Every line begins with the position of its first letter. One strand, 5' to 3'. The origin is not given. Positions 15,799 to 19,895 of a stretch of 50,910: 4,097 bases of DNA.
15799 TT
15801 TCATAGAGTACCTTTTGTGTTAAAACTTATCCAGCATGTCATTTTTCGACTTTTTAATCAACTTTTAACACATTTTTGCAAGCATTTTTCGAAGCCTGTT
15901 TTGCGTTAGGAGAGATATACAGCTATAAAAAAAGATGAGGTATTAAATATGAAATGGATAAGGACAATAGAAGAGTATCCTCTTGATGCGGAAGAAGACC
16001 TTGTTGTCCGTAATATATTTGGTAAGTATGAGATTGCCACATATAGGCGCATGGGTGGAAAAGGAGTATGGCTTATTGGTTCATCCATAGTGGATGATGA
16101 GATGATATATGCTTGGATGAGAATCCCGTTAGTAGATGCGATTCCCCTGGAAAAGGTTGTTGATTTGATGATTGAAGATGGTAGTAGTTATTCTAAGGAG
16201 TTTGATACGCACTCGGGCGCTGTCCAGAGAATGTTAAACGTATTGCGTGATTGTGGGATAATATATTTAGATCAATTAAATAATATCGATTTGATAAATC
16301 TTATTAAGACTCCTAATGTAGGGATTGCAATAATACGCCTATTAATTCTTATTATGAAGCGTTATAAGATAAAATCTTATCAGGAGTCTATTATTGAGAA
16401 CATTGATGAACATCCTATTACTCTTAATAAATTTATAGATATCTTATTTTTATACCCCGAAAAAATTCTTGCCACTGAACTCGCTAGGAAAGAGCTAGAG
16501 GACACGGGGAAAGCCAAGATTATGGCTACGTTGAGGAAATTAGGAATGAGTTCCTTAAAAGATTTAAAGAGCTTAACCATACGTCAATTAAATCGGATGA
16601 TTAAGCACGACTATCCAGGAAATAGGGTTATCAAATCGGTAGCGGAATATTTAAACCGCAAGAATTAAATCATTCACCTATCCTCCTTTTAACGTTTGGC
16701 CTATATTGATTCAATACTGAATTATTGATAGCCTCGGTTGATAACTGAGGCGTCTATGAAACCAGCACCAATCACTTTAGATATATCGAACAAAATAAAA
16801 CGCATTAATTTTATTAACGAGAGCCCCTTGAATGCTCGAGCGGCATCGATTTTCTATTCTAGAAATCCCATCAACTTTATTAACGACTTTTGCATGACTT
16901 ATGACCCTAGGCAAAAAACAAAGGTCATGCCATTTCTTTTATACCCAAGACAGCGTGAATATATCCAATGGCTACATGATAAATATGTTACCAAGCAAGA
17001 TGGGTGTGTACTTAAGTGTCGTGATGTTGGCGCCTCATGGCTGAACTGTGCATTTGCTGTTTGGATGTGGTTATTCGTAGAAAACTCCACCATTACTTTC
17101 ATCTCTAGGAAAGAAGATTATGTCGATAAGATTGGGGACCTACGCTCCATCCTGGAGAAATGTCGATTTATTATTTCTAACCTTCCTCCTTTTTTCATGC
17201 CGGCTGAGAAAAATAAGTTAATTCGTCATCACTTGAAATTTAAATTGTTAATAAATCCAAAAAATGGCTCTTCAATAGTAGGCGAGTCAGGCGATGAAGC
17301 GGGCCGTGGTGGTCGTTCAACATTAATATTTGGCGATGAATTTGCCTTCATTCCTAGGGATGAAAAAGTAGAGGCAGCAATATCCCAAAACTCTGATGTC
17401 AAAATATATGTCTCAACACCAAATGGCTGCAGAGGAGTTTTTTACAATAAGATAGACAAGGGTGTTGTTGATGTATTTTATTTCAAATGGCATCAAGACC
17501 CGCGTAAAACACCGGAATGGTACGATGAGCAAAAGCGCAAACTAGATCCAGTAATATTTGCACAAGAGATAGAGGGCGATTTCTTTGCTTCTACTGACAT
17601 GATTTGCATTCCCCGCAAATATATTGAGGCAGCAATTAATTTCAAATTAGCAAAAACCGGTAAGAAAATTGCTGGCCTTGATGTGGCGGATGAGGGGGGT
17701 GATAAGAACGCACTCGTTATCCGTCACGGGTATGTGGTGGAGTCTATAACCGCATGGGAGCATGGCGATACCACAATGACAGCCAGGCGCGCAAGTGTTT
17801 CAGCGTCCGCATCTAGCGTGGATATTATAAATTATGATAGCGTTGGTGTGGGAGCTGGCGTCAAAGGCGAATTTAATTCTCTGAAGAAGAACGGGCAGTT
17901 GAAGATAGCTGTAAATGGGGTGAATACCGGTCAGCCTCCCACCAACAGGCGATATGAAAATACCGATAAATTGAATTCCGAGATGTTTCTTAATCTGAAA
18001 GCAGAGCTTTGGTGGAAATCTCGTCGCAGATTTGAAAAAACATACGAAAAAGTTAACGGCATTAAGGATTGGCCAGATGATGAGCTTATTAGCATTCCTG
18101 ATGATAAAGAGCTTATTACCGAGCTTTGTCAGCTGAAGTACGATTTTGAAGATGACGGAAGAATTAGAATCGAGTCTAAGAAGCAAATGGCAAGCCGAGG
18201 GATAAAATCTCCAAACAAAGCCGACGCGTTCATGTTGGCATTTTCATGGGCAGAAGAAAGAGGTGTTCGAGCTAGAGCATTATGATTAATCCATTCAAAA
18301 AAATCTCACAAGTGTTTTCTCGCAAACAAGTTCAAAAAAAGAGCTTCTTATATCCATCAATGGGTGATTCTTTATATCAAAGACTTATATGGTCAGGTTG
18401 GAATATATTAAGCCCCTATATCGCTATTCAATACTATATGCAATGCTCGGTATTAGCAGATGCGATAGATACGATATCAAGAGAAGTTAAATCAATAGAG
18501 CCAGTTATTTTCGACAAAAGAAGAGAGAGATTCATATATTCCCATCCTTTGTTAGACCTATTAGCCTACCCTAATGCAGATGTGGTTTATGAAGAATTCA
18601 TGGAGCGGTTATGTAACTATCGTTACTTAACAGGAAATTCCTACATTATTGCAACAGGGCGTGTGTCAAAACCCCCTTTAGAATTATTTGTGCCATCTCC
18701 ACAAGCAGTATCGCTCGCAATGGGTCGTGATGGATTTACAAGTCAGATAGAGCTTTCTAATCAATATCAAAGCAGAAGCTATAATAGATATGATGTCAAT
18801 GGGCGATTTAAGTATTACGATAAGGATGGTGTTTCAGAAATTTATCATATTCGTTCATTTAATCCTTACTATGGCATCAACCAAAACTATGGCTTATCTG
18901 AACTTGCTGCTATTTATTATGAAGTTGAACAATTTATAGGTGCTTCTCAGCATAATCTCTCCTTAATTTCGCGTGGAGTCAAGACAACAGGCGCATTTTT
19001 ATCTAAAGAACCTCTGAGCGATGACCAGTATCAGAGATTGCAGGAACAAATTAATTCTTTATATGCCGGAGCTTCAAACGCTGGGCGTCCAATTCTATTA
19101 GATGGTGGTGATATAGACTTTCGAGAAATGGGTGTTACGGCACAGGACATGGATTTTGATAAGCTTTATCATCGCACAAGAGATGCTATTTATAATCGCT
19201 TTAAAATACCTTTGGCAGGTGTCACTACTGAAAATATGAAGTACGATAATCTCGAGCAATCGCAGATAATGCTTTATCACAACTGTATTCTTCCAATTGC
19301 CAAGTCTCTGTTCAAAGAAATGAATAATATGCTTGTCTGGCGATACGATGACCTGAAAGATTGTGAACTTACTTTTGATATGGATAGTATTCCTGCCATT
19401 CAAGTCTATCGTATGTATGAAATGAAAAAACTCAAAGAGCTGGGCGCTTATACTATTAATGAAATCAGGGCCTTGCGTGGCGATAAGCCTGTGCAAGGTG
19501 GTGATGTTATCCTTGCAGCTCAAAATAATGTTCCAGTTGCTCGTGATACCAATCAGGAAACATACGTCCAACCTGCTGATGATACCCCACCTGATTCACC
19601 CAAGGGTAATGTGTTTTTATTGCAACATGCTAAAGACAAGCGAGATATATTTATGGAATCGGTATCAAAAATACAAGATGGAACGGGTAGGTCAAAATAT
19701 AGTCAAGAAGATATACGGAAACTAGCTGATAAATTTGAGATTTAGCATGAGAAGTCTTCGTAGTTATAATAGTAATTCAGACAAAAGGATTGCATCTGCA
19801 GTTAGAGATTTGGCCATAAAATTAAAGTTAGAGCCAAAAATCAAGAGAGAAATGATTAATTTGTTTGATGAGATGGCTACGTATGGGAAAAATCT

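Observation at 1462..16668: One phage carries homologues or mimics of five host global-regulator classes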

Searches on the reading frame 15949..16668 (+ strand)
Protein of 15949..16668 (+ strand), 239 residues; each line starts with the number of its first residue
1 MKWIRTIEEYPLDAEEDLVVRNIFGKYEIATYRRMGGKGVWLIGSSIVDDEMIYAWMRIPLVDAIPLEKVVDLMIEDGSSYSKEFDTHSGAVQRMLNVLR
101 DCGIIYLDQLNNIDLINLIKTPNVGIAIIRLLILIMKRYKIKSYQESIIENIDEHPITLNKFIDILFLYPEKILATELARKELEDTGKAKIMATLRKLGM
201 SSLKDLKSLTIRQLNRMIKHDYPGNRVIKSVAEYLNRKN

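Call 3: search_protein_families(library=pfam, proteins=[window:15949-16668:+], max_evalue=1)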
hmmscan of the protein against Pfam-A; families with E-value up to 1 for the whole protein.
window:15949-16668:+ (239 aa): 3 families
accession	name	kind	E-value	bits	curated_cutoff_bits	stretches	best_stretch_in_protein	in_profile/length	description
PF14502.12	HTH_41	-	0.0006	19.6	25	1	79-108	10-39/48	Helix-turn-helix domain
PF03118.21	RNA_pol_A_CTD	-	0.052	13.7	23.8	1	94-125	23-54/67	Bacterial RNA polymerase, alpha chain C terminal domain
PF21244.3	PurT_C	-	0.27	11.2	26.7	1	23-36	32-45/68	PurT, C-terminal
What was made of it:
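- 15949..16668 (+): Orphan protein of 239 aa immediately upstream of TerL. It contains one weak alpha-CTD/HhH-like motif at aa 94-125 (nt 16228-16323). Pfam RNA_pol_A_CTD 13.7 bits and HTH_41 19.6 bits, both below cut-off (call 3).
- On RNA polymerase alpha C-terminal domain (PF03118): Protein 15949-16668 scores 13.7 bits against a cut-off of 23.8, over 32 residues only (call 3).
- Checked: For protein 15949-16668, RNA_pol_A_CTD scores 13.7 bits against a cut-off of 23.8 (E 0.052), and an overlapping HTH_41 match scores higher at 19.6 bits (call 3).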

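Call 4: search_protein_families(library=phrogs, proteins=[window:15949-16668:+], max_evalue=0.01)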
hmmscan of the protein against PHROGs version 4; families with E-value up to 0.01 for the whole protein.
window:15949-16668:+ (239 aa): 0 families

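Call 20: find_homologous_proteins(query=window:15949-16668:+, max_evalue=0.001)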
Query window:15949-16668:+ (239 aa): 2 proteins with E <= 0.001 among 505 candidates.
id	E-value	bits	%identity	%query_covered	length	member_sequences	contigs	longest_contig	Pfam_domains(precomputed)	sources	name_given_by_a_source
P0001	1.4e-150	517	100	100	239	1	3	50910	-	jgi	jgi:hypothetical protein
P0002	2.2e-83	297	100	61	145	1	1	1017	-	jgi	jgi:hypothetical protein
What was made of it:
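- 15949..16668 (+): Only itself and a 145-aa fragment of itself (100% identical) were found among 5.8 billion protein clusters (call 20).
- Tried and rejected: It has no homologues (call 20).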

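Call 26: predict_structure(protein=window:15949-16668:+)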
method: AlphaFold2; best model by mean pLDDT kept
length: 239 residues; sequences in the alignment: 1
mean_pLDDT: 38.8   pTM: 0.27
mean pLDDT of the five models: 38.8, 38.1, 36.3, 35.8, 32.4
residues with pLDDT >= 90: 0; 70-90: 13; 50-70: 39; < 50: 187
segments of 3 or more residues with pLDDT < 50: 1-187
pLDDT, mean of each block of 10 residues (from residue 1): 24 30 26 32 31 31 32 29 29 36 30 35 37 37 33 32 33 30 44 65 66 76 57 59
secondary structure, 60 per line:
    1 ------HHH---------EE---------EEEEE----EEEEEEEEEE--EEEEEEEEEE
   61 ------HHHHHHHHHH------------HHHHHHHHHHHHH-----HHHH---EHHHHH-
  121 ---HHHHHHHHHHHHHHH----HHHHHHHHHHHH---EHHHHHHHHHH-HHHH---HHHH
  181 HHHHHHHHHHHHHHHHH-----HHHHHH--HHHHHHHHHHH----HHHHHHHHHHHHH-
elements in order: E30-34 E39-48 E51-60 H67-76 H89-101 H107-110 H115-119 H124-138 H143-154 H159-168 H170-173 H177-197 H203-208 H211-221 H226-238

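Call 27: search_solved_structures(query=window:15949-16668:+, max_evalue=10, show_alignments=3)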
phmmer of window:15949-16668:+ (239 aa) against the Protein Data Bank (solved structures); distinct sequences matched with E-value up to 10: 1.
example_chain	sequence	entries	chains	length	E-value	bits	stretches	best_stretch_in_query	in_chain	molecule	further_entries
4rzp_A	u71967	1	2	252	0.95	12.2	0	61-84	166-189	Engineered Protein OR366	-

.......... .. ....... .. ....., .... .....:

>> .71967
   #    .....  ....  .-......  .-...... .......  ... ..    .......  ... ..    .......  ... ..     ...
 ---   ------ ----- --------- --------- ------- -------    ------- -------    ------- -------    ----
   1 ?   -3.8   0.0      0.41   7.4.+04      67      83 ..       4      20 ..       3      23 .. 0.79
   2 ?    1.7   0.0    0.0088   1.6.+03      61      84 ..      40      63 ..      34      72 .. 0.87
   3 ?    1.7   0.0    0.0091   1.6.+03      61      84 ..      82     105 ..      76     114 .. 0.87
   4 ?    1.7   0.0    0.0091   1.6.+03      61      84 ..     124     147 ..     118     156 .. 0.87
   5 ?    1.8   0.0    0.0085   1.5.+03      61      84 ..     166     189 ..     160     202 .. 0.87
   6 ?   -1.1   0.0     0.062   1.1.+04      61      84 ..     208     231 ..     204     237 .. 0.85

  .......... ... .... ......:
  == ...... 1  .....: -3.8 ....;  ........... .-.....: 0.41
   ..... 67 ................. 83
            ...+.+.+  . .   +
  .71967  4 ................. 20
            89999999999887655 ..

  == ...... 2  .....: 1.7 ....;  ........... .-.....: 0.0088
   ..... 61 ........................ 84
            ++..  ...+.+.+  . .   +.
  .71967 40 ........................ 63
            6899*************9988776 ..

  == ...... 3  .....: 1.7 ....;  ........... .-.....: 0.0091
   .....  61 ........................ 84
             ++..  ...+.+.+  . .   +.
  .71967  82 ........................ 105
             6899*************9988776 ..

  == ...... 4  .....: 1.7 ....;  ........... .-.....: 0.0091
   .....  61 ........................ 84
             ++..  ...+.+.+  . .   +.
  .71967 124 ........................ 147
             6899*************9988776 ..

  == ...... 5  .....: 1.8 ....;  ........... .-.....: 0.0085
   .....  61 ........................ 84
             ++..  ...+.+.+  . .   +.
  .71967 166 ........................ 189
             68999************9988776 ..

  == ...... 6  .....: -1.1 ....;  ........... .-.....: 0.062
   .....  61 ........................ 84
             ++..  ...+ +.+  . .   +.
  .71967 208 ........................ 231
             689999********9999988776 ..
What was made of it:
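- Tried and rejected: PDB sequence search found nothing (call 27).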

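Call 32: fold_search(model_id=the predicted structure, library=pdb)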
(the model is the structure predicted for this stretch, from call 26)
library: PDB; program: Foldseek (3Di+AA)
matches with E <= 10: 369; with E <= 0.001: 0
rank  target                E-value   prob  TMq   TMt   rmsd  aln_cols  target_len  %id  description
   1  8pv6_LT               4.5e-01  0.15  0.12  0.19  17.9       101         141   10  Chaetomium thermophilum pre-60S State 3 - post-5S rotation with Rix1 complex with Foot - composite structure (released 2023-11-15)
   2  4v8p_BP               4.5e-01  0.15  0.13  0.18  16.1       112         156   11  T.thermophila 60S ribosomal subunit in complex with initiation factor 6. (released 2014-07-09)
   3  7ls1_N2               4.8e-01  0.21  0.11  0.16  13.9        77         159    6  80S ribosome from mouse bound to eEF2 (Class II) (released 2021-11-03)
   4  7qca_LT0              4.8e-01  0.14  0.12  0.17  17.4       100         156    6  Spraguea lophii ribosome (released 2022-11-30)
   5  4uca_B                4.8e-01  0.06  0.14  0.14  15.2       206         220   10  N-terminal globular domain of the RSV Nucleoprotein in complex with C- terminal peptide of the Phosphoprotein (released 2015-08-19)
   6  9e77_F                5.4e-01  0.03  0.08  0.09  22.7       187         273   13  Cryo-EM structure of CSN-N8 in complex with CSN5i-3 (released 2025-12-03)
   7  9ph4_F                6.0e-01  0.03  0.09  0.08  22.4       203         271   11  Cryo-EM structure of COP9 signalosome in complex with CSN5i-1a (released 2025-12-03)
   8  9hau_AA               6.4e-01  0.06  0.11  0.18  13.2       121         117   14  pT=3 virus-like particle of ssRNA phage Hubei14 coat protein (released 2024-11-13)
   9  9n81_C                6.7e-01  0.07  0.15  0.15  23.8       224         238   12  A gap-filling complex with Pol mu engaged in the NHEJ Pathway (released 2025-04-23)
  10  9j9h_V                7.1e-01  0.30  0.12  0.17   8.9        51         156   10  High-resolution cryo-EM structure of the Plasmodium falciparum 80S ribosome bound to RACK1 and E-tRNA (released 2025-06-04)
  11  8fl0_LE               7.1e-01  0.28  0.12  0.20   8.8        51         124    6  Human nucleolar pre-60S ribosomal subunit (State H) (released 2023-07-12)
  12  3sr2_D                7.1e-01  0.07  0.14  0.15  18.0       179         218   14  Crystal Structure of Human XLF-XRCC4 Complex (released 2011-07-20)
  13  8ova_BU               7.6e-01  0.16  0.12  0.17  14.5        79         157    9  CRYO-EM STRUCTURE OF TRYPANOSOMA BRUCEI PROCYCLIC FORM 80S RIBOSOME : PARENTAL STRAIN (released 2023-11-29)
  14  4uc8_B                7.6e-01  0.05  0.12  0.13  15.3       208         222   10  N-terminal globular domain of the RSV Nucleoprotein in complex with C- terminal phenylalanine of the Phosphoprotein (released 2015-08-19)
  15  8fru_T                8.0e-01  0.16  0.12  0.18  14.6        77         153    6  60S subunit of the Giardia lamblia 80S ribosome (released 2024-01-31)
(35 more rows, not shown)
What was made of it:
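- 15949..16668 (+): The single-sequence AlphaFold2 model is unusable, with pLDDT 38.8 (calls 26, 32).
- Tried and rejected: The single-sequence AlphaFold2 model had pLDDT 38.8, and its fold search was meaningless (calls 26, 32).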

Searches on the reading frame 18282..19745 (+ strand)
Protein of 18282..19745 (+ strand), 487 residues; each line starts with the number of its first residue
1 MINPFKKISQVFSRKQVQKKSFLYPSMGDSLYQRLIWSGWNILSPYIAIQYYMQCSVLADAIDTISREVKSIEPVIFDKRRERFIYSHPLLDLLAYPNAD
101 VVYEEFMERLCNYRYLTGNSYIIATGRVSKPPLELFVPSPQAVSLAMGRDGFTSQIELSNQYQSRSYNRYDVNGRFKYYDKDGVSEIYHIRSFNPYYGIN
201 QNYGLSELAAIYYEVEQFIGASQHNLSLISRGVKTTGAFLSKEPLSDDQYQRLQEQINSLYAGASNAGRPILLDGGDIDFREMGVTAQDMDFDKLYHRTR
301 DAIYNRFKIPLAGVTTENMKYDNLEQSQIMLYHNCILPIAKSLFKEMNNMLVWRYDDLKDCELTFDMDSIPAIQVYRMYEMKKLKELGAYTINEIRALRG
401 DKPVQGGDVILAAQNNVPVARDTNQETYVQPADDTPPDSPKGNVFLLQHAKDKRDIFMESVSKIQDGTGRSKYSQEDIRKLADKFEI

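Call 12: find_encoding_contigs(protein=window:18282-19745:+, flank=10000, max_places=6)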
Protein window:18282-19745:+ (487 aa): 3 contigs read that carry it; 2 places shown.
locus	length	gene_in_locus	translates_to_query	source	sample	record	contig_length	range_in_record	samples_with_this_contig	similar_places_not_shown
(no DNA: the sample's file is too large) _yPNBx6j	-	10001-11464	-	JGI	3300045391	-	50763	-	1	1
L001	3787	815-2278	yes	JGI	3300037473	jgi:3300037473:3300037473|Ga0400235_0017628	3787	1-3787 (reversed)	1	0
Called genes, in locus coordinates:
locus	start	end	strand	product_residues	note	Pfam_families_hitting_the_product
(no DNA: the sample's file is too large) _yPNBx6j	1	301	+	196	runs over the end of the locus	PF11753:DUF3310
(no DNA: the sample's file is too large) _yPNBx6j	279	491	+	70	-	-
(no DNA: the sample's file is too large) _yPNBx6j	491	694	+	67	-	-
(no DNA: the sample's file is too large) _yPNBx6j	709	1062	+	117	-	-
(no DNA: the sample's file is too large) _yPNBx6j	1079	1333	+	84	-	-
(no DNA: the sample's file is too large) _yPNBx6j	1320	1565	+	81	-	-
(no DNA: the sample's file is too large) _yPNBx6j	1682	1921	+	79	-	PF26890:Phage_HP1_YO09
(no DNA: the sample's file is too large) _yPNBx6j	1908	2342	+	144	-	PF26890:Phage_HP1_YO09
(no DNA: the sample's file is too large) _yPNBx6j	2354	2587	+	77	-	-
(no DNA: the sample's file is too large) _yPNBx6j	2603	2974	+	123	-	-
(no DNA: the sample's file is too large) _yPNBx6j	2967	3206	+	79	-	-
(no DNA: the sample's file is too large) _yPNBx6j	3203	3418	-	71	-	-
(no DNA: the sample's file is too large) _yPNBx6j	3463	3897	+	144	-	PF12844:HTH_19 (faint), PF01381:HTH_3 (weak)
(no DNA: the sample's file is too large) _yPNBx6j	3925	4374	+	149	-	-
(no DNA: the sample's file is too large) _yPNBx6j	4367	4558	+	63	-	-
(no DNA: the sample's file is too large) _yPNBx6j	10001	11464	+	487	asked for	PF04860:Phage_portal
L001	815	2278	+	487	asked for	PF04860:Phage_portal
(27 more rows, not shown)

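Call 14: find_related_loci(query=window:18282-19745:+, collection=genome_contigs, flank=10000)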
Query window:18282-19745:+ (487 aa) in genome_contigs; peptide patterns used: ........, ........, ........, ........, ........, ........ (x = any residue, [..] = any of these).
39 stretches matched a pattern, but none encodes a relative of the query by tblastn (E <= 1e-3).

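Call 15: find_related_loci(query=window:18282-19745:+, collection=viral_contigs, flank=10000)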
Query window:18282-19745:+ (487 aa) in viral_contigs; peptide patterns used: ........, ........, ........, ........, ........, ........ (x = any residue, [..] = any of these).
17 stretches matched a pattern; 1 encode a relative of the query (tblastn E <= 1e-3); 1 distinct loci.
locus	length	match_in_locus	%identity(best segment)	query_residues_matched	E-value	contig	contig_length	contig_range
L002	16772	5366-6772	53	6-485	4e-167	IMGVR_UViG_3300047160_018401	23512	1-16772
